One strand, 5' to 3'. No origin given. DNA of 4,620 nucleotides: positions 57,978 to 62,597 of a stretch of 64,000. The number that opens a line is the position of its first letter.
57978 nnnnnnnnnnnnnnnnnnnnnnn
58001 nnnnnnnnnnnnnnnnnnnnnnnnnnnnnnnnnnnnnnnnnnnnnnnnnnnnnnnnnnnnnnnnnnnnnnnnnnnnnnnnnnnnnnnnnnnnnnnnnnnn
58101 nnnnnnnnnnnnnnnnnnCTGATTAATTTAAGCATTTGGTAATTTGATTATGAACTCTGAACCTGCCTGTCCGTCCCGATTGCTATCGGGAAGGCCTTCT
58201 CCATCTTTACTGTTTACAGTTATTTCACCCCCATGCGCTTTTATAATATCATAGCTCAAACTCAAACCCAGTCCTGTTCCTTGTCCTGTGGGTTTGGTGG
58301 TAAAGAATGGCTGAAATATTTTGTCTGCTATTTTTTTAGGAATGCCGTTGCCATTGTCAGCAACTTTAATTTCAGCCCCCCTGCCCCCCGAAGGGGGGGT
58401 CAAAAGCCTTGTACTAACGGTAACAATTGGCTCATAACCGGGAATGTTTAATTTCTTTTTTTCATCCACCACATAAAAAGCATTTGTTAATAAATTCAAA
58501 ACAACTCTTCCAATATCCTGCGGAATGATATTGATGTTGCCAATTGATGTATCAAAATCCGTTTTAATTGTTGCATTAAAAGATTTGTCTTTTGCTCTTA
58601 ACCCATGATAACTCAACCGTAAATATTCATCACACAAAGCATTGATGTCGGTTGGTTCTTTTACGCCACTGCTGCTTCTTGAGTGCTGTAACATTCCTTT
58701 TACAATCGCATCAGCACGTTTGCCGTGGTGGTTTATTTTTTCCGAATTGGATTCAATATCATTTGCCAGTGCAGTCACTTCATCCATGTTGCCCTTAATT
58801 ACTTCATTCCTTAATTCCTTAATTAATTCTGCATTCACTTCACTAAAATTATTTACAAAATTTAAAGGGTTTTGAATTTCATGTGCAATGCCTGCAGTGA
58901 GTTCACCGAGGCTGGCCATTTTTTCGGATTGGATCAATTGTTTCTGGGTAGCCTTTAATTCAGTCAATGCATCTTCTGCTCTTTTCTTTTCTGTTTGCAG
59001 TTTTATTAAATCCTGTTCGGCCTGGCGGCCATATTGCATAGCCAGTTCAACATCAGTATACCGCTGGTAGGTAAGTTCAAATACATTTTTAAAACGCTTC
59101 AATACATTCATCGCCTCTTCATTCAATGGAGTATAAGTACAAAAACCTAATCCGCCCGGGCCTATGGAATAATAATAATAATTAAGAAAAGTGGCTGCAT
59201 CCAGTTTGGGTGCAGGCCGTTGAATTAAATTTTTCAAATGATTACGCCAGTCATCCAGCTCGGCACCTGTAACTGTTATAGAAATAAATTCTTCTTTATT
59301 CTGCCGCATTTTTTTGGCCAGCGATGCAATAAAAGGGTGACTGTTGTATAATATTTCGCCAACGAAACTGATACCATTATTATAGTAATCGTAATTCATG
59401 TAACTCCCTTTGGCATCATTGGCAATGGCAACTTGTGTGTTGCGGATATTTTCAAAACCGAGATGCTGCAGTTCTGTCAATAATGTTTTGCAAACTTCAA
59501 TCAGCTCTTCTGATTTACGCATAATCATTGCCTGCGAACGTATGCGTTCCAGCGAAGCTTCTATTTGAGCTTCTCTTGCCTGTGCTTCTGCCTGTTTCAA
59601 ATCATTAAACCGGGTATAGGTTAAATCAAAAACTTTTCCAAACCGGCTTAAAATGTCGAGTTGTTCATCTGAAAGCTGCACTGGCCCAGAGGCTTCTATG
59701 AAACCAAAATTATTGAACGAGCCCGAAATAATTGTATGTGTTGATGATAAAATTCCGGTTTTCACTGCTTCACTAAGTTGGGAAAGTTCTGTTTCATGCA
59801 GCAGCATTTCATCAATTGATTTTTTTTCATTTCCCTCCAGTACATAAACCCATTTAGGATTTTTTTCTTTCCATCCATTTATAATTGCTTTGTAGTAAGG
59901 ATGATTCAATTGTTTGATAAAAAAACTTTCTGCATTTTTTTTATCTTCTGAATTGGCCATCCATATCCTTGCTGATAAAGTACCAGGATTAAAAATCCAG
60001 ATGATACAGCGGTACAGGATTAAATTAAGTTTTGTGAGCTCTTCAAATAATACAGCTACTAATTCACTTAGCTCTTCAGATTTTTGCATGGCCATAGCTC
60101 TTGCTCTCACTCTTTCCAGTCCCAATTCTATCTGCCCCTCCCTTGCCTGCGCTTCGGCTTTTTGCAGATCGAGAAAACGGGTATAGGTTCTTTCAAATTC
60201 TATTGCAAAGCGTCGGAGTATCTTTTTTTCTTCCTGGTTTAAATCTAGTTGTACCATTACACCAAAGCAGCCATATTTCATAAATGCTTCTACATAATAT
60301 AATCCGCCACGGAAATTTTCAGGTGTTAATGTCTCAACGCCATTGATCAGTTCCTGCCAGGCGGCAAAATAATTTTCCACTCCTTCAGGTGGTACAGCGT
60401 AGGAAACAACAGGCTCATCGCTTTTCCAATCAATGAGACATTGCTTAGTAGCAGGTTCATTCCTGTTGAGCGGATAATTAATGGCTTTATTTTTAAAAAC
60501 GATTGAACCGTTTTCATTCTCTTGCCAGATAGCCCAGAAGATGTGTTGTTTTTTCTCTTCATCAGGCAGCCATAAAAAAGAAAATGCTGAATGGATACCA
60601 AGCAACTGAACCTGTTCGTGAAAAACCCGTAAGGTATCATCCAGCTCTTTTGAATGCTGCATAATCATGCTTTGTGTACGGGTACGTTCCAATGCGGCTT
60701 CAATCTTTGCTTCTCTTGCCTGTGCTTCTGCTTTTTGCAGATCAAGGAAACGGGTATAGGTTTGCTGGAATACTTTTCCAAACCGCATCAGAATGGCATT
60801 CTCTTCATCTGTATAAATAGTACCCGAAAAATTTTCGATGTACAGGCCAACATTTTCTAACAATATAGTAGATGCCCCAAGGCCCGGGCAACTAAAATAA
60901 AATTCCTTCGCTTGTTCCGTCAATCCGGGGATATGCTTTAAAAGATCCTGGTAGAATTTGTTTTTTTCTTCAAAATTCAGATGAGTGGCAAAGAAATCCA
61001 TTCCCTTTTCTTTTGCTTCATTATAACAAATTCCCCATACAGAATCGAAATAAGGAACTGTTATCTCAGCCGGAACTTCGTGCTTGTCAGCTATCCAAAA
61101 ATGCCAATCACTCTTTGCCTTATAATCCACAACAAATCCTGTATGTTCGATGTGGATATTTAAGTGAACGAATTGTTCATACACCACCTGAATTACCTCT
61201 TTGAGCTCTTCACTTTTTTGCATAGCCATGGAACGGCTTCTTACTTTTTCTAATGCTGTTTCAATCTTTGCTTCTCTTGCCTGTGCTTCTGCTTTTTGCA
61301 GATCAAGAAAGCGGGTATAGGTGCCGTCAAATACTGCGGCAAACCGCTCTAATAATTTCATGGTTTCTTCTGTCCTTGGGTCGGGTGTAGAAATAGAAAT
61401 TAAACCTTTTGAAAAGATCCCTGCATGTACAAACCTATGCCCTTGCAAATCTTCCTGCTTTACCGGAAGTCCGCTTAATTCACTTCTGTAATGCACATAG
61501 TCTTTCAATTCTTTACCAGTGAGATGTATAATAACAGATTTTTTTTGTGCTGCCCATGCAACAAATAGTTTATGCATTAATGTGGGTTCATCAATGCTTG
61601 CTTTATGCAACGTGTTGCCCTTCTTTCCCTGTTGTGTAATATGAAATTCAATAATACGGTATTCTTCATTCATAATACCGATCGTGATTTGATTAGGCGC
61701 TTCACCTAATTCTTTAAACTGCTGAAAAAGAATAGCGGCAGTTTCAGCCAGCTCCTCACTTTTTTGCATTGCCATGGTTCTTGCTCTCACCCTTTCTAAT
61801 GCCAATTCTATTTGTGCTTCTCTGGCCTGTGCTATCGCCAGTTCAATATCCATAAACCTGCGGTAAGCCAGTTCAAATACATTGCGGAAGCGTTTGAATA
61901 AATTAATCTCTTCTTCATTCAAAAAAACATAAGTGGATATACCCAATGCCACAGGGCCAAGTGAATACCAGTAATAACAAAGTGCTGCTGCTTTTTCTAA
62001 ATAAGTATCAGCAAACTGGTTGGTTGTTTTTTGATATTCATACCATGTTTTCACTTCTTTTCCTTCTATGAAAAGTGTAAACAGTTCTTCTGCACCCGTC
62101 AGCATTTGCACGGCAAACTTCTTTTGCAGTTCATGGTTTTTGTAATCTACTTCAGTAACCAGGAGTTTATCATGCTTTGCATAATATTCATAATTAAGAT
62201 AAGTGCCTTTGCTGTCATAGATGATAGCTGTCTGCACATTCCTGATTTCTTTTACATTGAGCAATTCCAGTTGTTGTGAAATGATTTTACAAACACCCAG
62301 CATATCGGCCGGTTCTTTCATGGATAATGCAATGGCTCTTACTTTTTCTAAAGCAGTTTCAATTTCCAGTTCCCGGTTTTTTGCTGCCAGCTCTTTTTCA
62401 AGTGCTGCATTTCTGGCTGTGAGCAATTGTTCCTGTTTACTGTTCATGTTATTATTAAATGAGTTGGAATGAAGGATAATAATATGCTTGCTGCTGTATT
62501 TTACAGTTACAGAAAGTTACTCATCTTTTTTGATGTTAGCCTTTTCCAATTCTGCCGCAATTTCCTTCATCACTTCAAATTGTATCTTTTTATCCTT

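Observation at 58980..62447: Soluble 1439-aa kinase made of six concatenated ~190-aa sensor modules, each closed by the same helix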

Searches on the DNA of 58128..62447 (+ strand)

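Call 27: search_dna_similar(query=window:58128-62447:+, collection=plasmids, mode=near, max_rows=5)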
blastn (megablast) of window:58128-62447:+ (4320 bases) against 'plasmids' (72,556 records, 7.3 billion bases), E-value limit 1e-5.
No match.

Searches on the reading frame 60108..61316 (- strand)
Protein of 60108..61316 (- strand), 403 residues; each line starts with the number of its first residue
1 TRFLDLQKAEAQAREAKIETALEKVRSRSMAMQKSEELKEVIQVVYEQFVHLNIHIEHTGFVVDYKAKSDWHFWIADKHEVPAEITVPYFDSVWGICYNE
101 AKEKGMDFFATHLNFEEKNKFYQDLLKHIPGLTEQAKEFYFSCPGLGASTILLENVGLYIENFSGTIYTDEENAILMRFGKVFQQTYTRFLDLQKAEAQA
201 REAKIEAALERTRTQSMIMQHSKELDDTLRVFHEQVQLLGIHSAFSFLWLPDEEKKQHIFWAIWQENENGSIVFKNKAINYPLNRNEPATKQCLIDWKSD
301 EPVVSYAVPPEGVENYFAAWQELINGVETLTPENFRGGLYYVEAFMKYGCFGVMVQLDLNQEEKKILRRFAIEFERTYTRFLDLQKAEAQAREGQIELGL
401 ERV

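Call 46: predict_structure(alignment_id=A4)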
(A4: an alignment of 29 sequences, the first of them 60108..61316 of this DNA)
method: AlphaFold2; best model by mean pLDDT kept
length: 403 residues; sequences in the alignment: 29
mean_pLDDT: 87.5   pTM: 0.71
mean pLDDT of the five models: 87.5, 85.4, 79.6, 79.3, 78.9
residues with pLDDT >= 90: 179; 70-90: 211; 50-70: 13; < 50: 0
segments of 3 or more residues with pLDDT < 50: none
pLDDT, mean of each block of 10 residues (from residue 1): 89 94 92 89 96 96 89 89 90 92 95 96 91 89 97 95 96 98 93 89 86 75 80 90 88 75 88 86 67 77 88 82 76 86 85 90 90 82 80 82 75
secondary structure, 60 per line:
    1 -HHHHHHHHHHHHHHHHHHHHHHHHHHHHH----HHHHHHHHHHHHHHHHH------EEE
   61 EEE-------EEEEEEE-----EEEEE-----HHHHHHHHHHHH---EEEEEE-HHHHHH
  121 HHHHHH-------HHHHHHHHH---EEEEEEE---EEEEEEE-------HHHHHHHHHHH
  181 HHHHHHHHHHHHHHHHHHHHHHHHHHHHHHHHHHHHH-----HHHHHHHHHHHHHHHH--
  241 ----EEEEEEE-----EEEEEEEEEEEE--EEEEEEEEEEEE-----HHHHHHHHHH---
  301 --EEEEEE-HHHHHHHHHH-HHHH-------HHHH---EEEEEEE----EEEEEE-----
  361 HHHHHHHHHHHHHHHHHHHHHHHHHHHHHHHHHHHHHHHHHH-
elements in order: H2-30 H35-51 E58-63 E71-77 E83-87 H93-104 E108-113 H115-126 H134-142 E146-152 E156-162 H170-217 H223-238 E245-251 E257-268 E271-282 H288-297 E303-308 H310-319 H321-324 H332-335 E339-345 E350-355 H361-402

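Call 49: fold_search(model_id=the predicted structure, library=pdb)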
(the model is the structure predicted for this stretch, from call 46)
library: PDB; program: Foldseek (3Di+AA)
matches with E <= 10: 1636; with E <= 0.001: 95
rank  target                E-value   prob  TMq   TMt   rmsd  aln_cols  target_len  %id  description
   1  1ykd_B                1.0e-09  1.00  0.39  0.41  10.1       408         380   14  Crystal Structure of the Tandem GAF Domains from a Cyanobacterial Adenylyl Cyclase: Novel Modes of Ligand-Binding and  (released 2005-02-22)
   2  1ykd_A                1.7e-09  1.00  0.41  0.43   9.7       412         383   14  Crystal Structure of the Tandem GAF Domains from a Cyanobacterial Adenylyl Cyclase: Novel Modes of Ligand-Binding and  (released 2005-02-22)
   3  8w26                  6.8e-09  1.00  0.41  0.43  10.5       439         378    9  X-ray crystal structure of the GAF-PHY domains of SyB-Cph1 (released 2024-05-22)
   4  5c5k_C                1.2e-07  1.00  0.37  0.33  11.2       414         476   10  Structure of the Pfr form of a canonical phytochrome (released 2016-02-17)
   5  6ndo_B                1.4e-07  1.00  0.46  0.33  10.0       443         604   10  Crystal structure of the dark-adapted full-length bacteriophytochrome XccBphP mutant L193N from Xanthomonas campestris (released 2019-12-18)
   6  6ndo_A                1.4e-07  1.00  0.45  0.33  10.5       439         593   10  Crystal structure of the dark-adapted full-length bacteriophytochrome XccBphP mutant L193N from Xanthomonas campestris (released 2019-12-18)
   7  5akp_A                2.4e-07  1.00  0.45  0.33  10.1       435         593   10  Crystal structure of the dark-adapted full-length bacteriophytochrome XccBphP from Xanthomonas campestris bound to BV  (released 2016-05-04)
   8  8yb4_A                3.1e-07  1.00  0.42  0.37  10.9       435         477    8  Pfr conformer of Arabidopsis thaliana phytochrome B in complex with phytochrome-interacting factor 6 (released 2024-10-02)
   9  9iuz_A                3.1e-07  1.00  0.39  0.34  11.2       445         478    9  Constitutively active mutant(Y276H) of Arabidopsis phytochrome B(phyB) in complex with phytochrome-interacting factor  (released 2024-10-02)
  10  8u8z_B                3.1e-07  1.00  0.37  0.31  13.7       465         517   10  Cryo-EM structure of PsBphP in Pr state, extended DHp (released 2024-08-21)
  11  8ulg_A                3.4e-07  1.00  0.41  0.24   9.5       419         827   10  Cryo-EM structure of bovine phosphodiesterase 6 bound to IBMX (released 2024-01-17)
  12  9jry_B                4.1e-07  1.00  0.42  0.38  12.0       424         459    9  Crystal structure of FiDCB, a dual-cysteine cyanobacterial phytochrome of Fischerella sp. PCC 9605 (released 2025-01-22)
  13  8ufi_A                5.2e-07  1.00  0.40  0.24  10.9       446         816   11  Cryo-EM structure of bovine phosphodiesterase 6 (released 2024-01-17)
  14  8u8z_A                5.2e-07  1.00  0.36  0.30  13.4       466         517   11  Cryo-EM structure of PsBphP in Pr state, extended DHp (released 2024-08-21)
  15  8u4x_A                5.5e-07  1.00  0.34  0.29  13.9       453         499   10  Cryo-EM structure of PsBphP in Pr state (released 2024-08-21)
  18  5c5k_B                7.4e-07  1.00  0.36  0.31  12.3       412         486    9  Structure of the Pfr form of a canonical phytochrome (released 2016-02-17)
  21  5c5k_A                8.3e-07  1.00  0.35  0.30  11.4       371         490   10  Structure of the Pfr form of a canonical phytochrome (released 2016-02-17)
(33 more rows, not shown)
